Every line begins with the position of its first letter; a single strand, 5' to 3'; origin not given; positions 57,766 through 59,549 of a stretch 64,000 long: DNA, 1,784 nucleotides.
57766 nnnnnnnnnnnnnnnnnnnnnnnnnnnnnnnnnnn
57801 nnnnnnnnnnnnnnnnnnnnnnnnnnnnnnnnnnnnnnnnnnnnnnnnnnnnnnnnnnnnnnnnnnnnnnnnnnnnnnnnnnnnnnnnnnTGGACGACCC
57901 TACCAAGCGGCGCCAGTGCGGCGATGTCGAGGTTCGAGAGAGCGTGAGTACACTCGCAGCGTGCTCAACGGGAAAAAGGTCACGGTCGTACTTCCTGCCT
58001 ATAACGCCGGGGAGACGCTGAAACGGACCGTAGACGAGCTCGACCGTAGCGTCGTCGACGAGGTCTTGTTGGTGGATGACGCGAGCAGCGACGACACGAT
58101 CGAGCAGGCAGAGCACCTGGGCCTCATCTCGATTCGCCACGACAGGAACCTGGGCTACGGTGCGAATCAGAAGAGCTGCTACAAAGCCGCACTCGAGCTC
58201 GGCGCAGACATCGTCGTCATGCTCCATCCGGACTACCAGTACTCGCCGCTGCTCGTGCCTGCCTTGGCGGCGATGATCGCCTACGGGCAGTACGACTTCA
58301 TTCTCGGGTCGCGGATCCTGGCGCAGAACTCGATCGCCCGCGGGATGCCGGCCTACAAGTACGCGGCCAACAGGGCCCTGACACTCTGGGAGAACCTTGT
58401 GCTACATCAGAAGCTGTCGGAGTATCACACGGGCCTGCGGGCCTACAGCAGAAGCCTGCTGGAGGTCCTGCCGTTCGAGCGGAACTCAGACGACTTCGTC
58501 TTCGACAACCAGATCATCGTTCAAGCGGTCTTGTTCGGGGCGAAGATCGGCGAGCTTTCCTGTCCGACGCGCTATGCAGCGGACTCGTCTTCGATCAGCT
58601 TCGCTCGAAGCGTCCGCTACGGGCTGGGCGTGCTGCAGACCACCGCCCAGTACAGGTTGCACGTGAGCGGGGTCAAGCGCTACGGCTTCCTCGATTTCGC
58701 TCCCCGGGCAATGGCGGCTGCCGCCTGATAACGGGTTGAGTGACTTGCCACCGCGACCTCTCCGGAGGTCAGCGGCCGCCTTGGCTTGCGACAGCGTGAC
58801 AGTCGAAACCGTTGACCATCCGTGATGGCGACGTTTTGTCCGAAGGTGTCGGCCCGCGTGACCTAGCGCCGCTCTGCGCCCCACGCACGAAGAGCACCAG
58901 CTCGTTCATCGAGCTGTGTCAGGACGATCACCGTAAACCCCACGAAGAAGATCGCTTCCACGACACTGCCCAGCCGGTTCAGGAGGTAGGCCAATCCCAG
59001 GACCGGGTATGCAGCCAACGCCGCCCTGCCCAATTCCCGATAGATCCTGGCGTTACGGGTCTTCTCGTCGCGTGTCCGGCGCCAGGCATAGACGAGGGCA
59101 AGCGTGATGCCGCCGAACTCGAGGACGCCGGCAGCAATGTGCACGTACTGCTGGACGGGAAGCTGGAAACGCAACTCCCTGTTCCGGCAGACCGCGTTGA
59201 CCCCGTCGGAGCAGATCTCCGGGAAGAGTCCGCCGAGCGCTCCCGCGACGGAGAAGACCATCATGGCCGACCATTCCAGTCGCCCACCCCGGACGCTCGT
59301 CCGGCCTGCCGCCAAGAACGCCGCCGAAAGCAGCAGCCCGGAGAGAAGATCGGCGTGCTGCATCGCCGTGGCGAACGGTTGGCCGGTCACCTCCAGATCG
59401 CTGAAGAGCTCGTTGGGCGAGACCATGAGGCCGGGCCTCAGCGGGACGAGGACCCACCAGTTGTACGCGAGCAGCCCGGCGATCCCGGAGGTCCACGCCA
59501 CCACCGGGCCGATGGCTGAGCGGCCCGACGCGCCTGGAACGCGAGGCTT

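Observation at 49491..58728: Envelope-glycan cluster built as two mirror-image 'GT2 plus GT-C' divergent pairs around a cytoplasmic polymerase/modification core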

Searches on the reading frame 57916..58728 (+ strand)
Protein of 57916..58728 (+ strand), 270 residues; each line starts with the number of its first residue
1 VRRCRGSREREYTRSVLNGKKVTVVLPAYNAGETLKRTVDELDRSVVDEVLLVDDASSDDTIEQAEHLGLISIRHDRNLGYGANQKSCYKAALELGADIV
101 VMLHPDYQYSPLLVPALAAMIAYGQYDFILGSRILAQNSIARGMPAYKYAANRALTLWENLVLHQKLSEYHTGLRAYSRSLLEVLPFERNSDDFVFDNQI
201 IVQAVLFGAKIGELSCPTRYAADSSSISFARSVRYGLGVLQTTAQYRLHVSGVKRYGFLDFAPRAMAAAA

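Call 4: search_protein_families(library=pfam, proteins=[window:57916-58728:+], max_evalue=0.01)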
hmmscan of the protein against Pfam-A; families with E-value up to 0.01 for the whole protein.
window:57916-58728:+ (270 aa): 1 family
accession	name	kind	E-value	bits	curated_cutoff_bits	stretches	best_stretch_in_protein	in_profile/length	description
PF00535.33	Glycos_transf_2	-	4.9e-19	69.3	23.3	1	23-183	1-165/168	Glycosyl transferase family 2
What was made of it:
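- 57961..58728 (+): GT2b: soluble GT2, predicted polyprenyl-phosphate sugar synthase, partner of MP-B. PF00535, E 4.9e-19 (call 4).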

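Call 8: search_protein_families(library=ncbifam, proteins=[window:57916-58728:+], max_evalue=0.01)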
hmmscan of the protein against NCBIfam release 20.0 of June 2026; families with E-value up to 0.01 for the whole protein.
window:57916-58728:+ (270 aa): 14 families
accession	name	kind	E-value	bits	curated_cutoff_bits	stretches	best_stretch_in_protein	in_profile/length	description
NF058614.1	PPMAGASynPpgS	equivalog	2.5e-16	59.8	370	1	22-187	2-167/226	polyprenyl-phospho-N-acetylgalactosaminyl synthase PpgS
TIGR04182.1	glyco_TIGR04182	equivalog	3.1e-15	56.3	325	1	21-224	1-194/293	S-layer glycoprotein N-glycosyltransferase AglJ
NF041391.1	DPhHxTase_Halo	equivalog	4.6e-12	45.4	375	1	28-191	3-159/213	dolichyl-phosphate hexose transferase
NF007986.1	PRK10714.1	equivalog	8.1e-10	38.2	529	1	20-185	6-172/316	undecaprenyl-phosphate 4-deoxy-4-formamido-L-arabinose transferase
NF010496.0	PRK13915.1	equivalog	4.1e-09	35.9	262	1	18-117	29-138/307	glucosyl-3-phosphoglycerate synthase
TIGR03965.1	mycofact_glyco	equivalog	1.2e-07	31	280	1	20-93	74-154/467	mycofactocin biosynthesis glycosyltransferase MftF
TIGR04283.1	glyco_like_mftF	equivalog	1.8e-07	31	182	1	23-122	2-98/221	TIGR04283 family arsenosugar biosynthesis glycosyltransferase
NF047588.1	GlcsyltransPgfSStrep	equivalog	7.9e-07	28.6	500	1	21-237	2-215/308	glycosyltransferase PgfS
NF041875.1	EPS_EpsD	equivalog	2.6e-05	23.8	370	1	22-158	1-143/325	exopolysaccharide biosynthesis glycosyltransferase EpsD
NF041865.1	EpsU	equivalog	0.00015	20.9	700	1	14-122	33-148/394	exopolysaccharide biosynthesis GT2 family glycosyltransferase EpsU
TIGR03937.1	PgaC_IcaA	equivalog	0.00015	20.8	422.3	1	14-68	39-95/407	poly-beta-1,6-N-acetyl-D-glucosamine synthase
NF047683.1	TeichurnBiosyTuaG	equivalog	0.00048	19.9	400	1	20-66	6-54/252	teichuronic acid biosynthesis protein TuaG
NF007482.0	PRK10073.1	equivalog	0.0023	17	423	1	20-67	6-55/334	glycosyltransferase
NF053739.1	GlytfEpsEBac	equivalog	0.0054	15.7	450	1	21-68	2-51/265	glycosyltransferase EpsE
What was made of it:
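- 57961..58728 (+): NCBIfam: PpgS, AglJ, Dol-P-hexose transferase, ArnC (call 8).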

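Call 47: search_solved_structures(query=window:57961-58728:+, max_evalue=0.001)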
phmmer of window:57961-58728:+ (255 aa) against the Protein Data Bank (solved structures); distinct sequences matched with E-value up to 0.001: 9.
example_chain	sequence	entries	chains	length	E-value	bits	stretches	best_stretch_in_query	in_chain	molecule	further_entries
5mlz_A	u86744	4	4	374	3.5e-08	36.5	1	4-140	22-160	Dolichol monophosphate mannose synthase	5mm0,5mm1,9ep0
9hwj_A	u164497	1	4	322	1.2e-07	34.7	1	5-172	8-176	Undecaprenyl-phosphate 4-deoxy-4-formamido-L-arabinose transferase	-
9bhc_C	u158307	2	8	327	2.3e-07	33.8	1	5-172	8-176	Undecaprenyl-phosphate 4-deoxy-4-formamido-L-arabinose transferase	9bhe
8vxh_A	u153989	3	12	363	3.1e-07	33.3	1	5-172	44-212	Undecaprenyl-phosphate 4-deoxy-4-formamido-L-arabinose transferase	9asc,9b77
2z87_A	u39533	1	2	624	6.6e-06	29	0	7-52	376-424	Chondroitin synthase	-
2z86_A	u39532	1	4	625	6.7e-06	29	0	7-52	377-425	Chondroitin synthase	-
4y6n_A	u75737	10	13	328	0.00043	23.1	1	4-110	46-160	Glucosyl-3-phosphoglycerate synthase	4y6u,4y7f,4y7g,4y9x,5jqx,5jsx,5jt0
3e25_A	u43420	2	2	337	0.00046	23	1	4-110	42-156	Putative uncharacterized protein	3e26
4ddz_A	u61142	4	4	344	0.00048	22.9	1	4-110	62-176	GLUCOSYL-3-PHOSPHOGLYCERATE SYNTHASE (GpgS) | Glucosyl-3-phosphoglycerate synthase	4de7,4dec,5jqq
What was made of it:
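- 57961..58728 (+): PDB: DPMS 5mlz and ArnC (call 47).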

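Call 76: find_homologous_proteins(query=window:57961-58728:+, max_evalue=1e-30)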
Query window:57961-58728:+ (255 aa): 8000 proteins with E <= 1e-30 among 8000 candidates; the best 120 are listed.
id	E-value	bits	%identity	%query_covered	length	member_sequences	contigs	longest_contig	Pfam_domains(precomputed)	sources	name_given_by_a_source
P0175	2.3e-149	513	91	100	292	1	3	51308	PF00535.33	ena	-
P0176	2.4e-149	513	91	100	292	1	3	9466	PF00535.33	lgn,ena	-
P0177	8.2e-149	512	90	100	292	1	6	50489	PF00535.33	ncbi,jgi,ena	jgi:glycosyltransferase involved in cell wall biosynthesis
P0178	8.2e-149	512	90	100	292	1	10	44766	PF00535.33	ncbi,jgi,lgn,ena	jgi:glycosyltransferase involved in cell wall biosynthesis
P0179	3.1e-148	510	90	100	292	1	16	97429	PF00535.33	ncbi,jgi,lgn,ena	-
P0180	3.2e-148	510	90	100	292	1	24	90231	PF00535.33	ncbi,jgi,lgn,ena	jgi:glycosyltransferase involved in cell wall biosynthesis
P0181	3.2e-148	510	90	100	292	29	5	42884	PF00535.33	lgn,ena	-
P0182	1.1e-147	508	90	100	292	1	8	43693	PF00535.33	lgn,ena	-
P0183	1.1e-147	508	90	100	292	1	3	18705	PF00535.33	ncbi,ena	-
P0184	8.0e-144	495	87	100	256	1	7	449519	PF00535.33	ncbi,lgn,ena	-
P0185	9.1e-144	495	88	100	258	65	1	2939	PF00535.33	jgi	jgi:glycosyltransferase involved in cell wall biosynthesis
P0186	3.3e-143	493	87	100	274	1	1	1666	PF00535.33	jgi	jgi:glycosyltransferase involved in cell wall biosynthesis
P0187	7.4e-143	492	87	100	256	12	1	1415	PF00535.33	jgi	-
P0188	1.7e-142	491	88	99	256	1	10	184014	PF00535.33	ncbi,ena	ncbi:MAG: glycosyltransferase family 2 protein [Acidimicrobiales bacterium]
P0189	2.5e-142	490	86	100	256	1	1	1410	PF00535.33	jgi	jgi:glycosyltransferase involved in cell wall biosynthesis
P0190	4.0e-142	490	85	100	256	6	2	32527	PF00535.33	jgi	jgi:glycosyltransferase involved in cell wall biosynthesis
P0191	4.2e-142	490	87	99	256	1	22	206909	PF00535.33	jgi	jgi:glycosyltransferase involved in cell wall biosynthesis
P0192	7.8e-142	489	87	100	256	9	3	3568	PF00535.33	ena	-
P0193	8.1e-142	489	89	100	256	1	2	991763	PF00535.33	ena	-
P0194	5.9e-140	483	87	99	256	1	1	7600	PF00535.33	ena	-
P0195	4.4e-139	480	86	98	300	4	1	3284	PF00535.33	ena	-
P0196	1.3e-138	478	84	99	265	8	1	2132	PF00535.33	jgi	-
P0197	1.7e-138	478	83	100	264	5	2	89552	PF00535.33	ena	-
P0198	1.5e-137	475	82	100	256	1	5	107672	PF00535.33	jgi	jgi:glycosyltransferase involved in cell wall biosynthesis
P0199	1.9e-136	471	84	100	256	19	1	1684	PF00535.33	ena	-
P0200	2.4e-136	471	83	96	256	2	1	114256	PF00535.33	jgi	jgi:glycosyltransferase involved in cell wall biosynthesis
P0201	6.4e-135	466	82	100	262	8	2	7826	PF00535.33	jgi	-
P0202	1.9e-134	465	82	100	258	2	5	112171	PF00535.33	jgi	-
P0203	6.3e-134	463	82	100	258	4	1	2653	PF00535.33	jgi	jgi:glycosyltransferase involved in cell wall biosynthesis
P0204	7.4e-134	463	83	98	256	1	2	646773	PF00535.33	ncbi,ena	-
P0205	7.9e-134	463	81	100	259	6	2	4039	PF00535.33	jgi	jgi:glycosyltransferase involved in cell wall biosynthesis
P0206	1.1e-133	462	81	100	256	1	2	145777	PF00535.33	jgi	jgi:glycosyltransferase involved in cell wall biosynthesis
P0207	1.2e-133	462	83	96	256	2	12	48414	PF00535.33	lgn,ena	-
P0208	2.8e-133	461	82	96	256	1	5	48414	PF00535.33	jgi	-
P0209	2.9e-133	461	82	96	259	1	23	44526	PF00535.33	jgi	jgi:glycosyltransferase involved in cell wall biosynthesis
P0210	9.9e-133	459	82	96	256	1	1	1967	PF00535.33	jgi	-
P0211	1.2e-132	459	80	100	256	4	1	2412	PF00535.33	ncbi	-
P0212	2.0e-132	458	82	96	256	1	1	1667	PF00535.33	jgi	-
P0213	2.3e-132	458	81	100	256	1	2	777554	PF00535.33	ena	-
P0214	5.5e-132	456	80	100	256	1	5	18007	PF00535.33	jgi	jgi:glycosyltransferase involved in cell wall biosynthesis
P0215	8.1e-132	456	80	100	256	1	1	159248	PF00535.33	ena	-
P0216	8.3e-132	456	80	100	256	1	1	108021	PF00535.33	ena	-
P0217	9.5e-132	456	79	100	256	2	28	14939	PF00535.33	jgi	jgi:glycosyltransferase involved in cell wall biosynthesis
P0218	1.5e-131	455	81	99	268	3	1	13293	PF00535.33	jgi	-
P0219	1.9e-131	455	80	98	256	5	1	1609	PF00535.33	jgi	jgi:glycosyltransferase involved in cell wall biosynthesis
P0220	2.1e-131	455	80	98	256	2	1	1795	PF00535.33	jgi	-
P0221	2.9e-131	454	79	99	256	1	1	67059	PF00535.33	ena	-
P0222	9.4e-131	452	79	100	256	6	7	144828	PF00535.33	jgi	jgi:glycosyltransferase involved in cell wall biosynthesis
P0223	9.5e-131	452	79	100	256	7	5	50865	PF00535.33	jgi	jgi:glycosyltransferase involved in cell wall biosynthesis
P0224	1.7e-130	452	78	100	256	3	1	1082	PF00535.33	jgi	jgi:glycosyltransferase involved in cell wall biosynthesis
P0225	2.0e-130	451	83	96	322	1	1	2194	PF00535.33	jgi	-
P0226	2.2e-130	451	79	100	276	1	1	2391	PF00535.33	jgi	-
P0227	2.3e-130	451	83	94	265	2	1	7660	PF00535.33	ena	-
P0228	2.8e-130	451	80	98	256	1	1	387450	PF00535.33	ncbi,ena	-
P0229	2.9e-130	451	80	98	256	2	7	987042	PF00535.33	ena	-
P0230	4.9e-130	450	79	100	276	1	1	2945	PF00535.33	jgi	-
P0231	5.5e-130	450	87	92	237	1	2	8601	PF00535.33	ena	-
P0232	1.2e-129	449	80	98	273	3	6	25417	PF00535.33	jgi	jgi:glycosyltransferase involved in cell wall biosynthesis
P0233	1.2e-129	449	79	100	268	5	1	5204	PF00535.33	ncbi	-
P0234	2.3e-129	448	80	98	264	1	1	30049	PF00535.33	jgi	jgi:glycosyltransferase involved in cell wall biosynthesis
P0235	4.3e-129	447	79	100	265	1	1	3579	PF00535.33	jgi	jgi:glycosyltransferase involved in cell wall biosynthesis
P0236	4.5e-129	447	80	98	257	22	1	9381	PF00535.33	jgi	jgi:glycosyltransferase involved in cell wall biosynthesis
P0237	6.7e-129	446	80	98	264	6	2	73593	PF00535.33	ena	-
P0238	2.7e-128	444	78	98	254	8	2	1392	PF00535.33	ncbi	-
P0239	3.5e-128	444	78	99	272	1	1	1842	PF00535.33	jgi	jgi:glycosyltransferase involved in cell wall biosynthesis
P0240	4.1e-128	444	80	98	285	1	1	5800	PF00535.33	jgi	jgi:glycosyltransferase involved in cell wall biosynthesis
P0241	1.4e-127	442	79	97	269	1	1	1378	PF00535.33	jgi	jgi:glycosyltransferase involved in cell wall biosynthesis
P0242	2.5e-127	441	78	98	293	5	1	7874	PF00535.33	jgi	-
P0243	1.9e-126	438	78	98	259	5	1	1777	PF00535.33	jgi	jgi:glycosyltransferase involved in cell wall biosynthesis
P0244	2.3e-126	438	82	98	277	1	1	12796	PF00535.33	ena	-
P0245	5.4e-126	437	77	98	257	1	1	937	PF00535.33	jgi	jgi:glycosyltransferase involved in cell wall biosynthesis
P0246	1.1e-125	436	77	98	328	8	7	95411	PF00535.33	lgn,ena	-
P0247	1.5e-125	435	79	98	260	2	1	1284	PF00535.33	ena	-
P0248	1.2e-124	432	77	98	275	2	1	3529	PF00535.33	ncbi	-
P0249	2.7e-124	431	78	98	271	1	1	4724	PF00535.33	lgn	-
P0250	6.8e-124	430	77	97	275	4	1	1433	PF00535.33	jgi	-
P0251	1.6e-123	429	77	98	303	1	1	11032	PF00535.33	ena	-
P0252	3.4e-123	428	77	97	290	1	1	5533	PF00535.33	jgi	-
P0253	1.6e-122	425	78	96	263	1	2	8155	PF00535.33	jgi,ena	-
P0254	2.4e-122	425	77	97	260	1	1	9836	PF00535.33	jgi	jgi:glycosyltransferase involved in cell wall biosynthesis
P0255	1.4e-121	422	75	100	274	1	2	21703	PF00535.33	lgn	-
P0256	6.8e-121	420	73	100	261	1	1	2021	PF00535.33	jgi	jgi:glycosyltransferase involved in cell wall biosynthesis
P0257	3.3e-120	418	76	95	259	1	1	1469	PF00535.33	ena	-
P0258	3.8e-120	418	75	96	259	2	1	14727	PF00535.33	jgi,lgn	jgi:glycosyltransferase involved in cell wall biosynthesis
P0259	4.9e-120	417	73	97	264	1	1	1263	PF00535.33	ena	-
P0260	2.8e-119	415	75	96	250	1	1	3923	PF00535.33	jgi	jgi:glycosyltransferase involved in cell wall biosynthesis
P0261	3.7e-119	414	74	97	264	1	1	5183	PF00535.33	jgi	jgi:glycosyltransferase involved in cell wall biosynthesis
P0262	5.2e-119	414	72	97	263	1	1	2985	PF00535.33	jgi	jgi:glycosyltransferase involved in cell wall biosynthesis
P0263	6.6e-119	414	74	97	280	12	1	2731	PF00535.33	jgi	jgi:glycosyltransferase involved in cell wall biosynthesis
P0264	6.7e-119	414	74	99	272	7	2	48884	PF00535.33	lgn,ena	-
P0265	1.4e-118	413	76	98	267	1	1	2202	PF00535.33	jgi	jgi:glycosyltransferase involved in cell wall biosynthesis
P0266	2.1e-118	412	73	97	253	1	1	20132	PF00535.33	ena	-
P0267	3.2e-118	411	73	97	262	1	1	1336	PF00535.33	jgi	jgi:glycosyltransferase involved in cell wall biosynthesis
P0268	3.5e-118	411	72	100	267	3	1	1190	PF00535.33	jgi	jgi:glycosyltransferase involved in cell wall biosynthesis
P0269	4.5e-118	411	73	97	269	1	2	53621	PF00535.33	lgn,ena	-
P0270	7.2e-118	410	72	97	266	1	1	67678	PF00535.33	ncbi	-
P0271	2.5e-117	409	74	96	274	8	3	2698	PF00535.33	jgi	jgi:glycosyltransferase involved in cell wall biosynthesis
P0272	4.1e-117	408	74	96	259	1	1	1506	PF00535.33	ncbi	-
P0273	1.2e-116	406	72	97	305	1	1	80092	PF00535.33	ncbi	-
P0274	1.7e-116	406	72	97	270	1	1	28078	PF00535.33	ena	-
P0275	2.2e-116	405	73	96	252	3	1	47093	PF00535.33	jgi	jgi:glycosyltransferase involved in cell wall biosynthesis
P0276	2.3e-116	405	72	97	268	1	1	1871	PF00535.33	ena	-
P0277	2.4e-116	405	74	96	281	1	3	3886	PF00535.33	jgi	jgi:glycosyltransferase involved in cell wall biosynthesis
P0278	2.5e-116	405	71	99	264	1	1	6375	PF00535.33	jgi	jgi:glycosyltransferase involved in cell wall biosynthesis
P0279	2.7e-116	405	73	99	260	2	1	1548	PF00535.33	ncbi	-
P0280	3.0e-116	405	72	97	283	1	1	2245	PF00535.33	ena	-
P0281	3.0e-116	405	73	97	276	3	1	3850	PF00535.33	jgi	jgi:glycosyltransferase involved in cell wall biosynthesis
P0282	3.0e-116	405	72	97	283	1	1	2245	PF00535.33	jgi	jgi:glycosyltransferase involved in cell wall biosynthesis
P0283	3.2e-116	405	71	99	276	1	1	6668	PF00535.33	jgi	jgi:glycosyltransferase involved in cell wall biosynthesis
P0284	3.8e-116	405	73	97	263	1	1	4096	PF00535.33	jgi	jgi:glycosyltransferase involved in cell wall biosynthesis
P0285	3.9e-116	405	71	99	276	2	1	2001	PF00535.33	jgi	-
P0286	5.0e-116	404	72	97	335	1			PF00535.33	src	-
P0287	5.2e-116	404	73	97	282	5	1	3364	PF00535.33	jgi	jgi:glycosyltransferase involved in cell wall biosynthesis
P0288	5.5e-116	404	71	100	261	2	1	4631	PF00535.33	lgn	-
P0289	5.7e-116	404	73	97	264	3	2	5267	PF00535.33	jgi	jgi:glycosyltransferase involved in cell wall biosynthesis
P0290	5.9e-116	404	72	97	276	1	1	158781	PF00535.33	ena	-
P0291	6.4e-116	404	72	97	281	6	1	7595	PF00535.33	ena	-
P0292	6.8e-116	404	71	99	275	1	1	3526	PF00535.33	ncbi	-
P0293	7.7e-116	404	71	99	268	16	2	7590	PF00535.33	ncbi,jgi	-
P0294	8.2e-116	404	74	96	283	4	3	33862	PF00535.33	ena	-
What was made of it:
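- Tried and rejected: Homologue search with GT2b to find cultured hosts or informative names: only generic names, and at least 8000 hits (call 76).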

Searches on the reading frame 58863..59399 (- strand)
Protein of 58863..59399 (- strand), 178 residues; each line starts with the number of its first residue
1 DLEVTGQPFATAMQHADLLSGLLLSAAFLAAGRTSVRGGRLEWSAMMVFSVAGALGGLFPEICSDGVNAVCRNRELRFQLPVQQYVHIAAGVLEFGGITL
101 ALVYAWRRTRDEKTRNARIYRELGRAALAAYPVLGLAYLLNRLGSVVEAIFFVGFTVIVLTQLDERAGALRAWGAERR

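Call 43: search_protein_families(library=pfam, proteins=[window:58863-59399:-], max_evalue=0.0001)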
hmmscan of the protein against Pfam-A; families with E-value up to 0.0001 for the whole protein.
window:58863-59399:- (178 aa): 1 family
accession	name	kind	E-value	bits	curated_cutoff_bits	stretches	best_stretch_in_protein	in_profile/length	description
PF06197.19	DUF998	-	2.3e-10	40.9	30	1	2-159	31-178/184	Protein of unknown function (DUF998)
